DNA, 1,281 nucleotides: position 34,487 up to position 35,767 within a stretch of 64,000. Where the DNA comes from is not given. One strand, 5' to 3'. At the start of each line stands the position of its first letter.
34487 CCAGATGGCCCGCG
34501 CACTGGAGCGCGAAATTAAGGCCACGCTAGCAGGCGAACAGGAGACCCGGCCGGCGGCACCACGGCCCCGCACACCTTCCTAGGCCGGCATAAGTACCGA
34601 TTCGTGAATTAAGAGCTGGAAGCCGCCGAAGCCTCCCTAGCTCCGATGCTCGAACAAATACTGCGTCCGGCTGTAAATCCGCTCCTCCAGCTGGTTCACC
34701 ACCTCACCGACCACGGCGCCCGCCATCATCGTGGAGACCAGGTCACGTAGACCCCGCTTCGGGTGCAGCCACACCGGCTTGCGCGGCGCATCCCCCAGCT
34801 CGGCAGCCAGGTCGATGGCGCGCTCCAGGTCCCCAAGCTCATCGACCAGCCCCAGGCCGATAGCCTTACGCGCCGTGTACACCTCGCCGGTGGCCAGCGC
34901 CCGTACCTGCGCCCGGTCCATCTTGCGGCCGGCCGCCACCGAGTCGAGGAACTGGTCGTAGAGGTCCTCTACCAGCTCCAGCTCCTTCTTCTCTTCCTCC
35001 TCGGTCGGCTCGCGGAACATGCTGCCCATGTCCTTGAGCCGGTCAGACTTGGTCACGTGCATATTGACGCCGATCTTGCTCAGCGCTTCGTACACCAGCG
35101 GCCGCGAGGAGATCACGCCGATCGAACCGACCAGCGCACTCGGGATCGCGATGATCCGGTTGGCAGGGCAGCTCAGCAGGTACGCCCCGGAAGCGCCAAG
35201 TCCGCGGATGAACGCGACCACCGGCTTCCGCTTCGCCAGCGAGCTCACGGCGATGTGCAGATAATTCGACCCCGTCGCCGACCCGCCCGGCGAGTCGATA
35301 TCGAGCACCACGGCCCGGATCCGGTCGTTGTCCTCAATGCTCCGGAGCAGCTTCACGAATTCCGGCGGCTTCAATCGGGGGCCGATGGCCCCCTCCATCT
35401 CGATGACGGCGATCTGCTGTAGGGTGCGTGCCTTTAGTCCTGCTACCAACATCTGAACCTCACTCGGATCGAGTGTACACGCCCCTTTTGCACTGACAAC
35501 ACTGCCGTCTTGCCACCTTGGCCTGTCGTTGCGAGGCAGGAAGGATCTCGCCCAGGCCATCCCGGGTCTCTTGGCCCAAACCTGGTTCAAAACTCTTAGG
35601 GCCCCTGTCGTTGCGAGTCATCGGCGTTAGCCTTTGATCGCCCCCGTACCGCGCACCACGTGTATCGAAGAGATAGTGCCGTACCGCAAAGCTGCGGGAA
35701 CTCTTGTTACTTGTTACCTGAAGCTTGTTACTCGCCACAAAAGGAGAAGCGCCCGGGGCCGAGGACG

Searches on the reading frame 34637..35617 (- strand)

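Call 10: search_protein_families(library=pfam, proteins=[window:34637-35617:-], max_evalue=0.001)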
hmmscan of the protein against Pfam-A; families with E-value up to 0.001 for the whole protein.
window:34637-35617:- (326 aa): 2 families
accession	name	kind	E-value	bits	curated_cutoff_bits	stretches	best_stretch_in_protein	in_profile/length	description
PF01343.23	Peptidase_S49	-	2.5e-42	144.9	24.9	1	127-274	3-150/154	Peptidase family S49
PF25145.1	NfeD1b_N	-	0.00029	20.9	40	1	92-171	21-100/189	NfeD1b, N-terminal domain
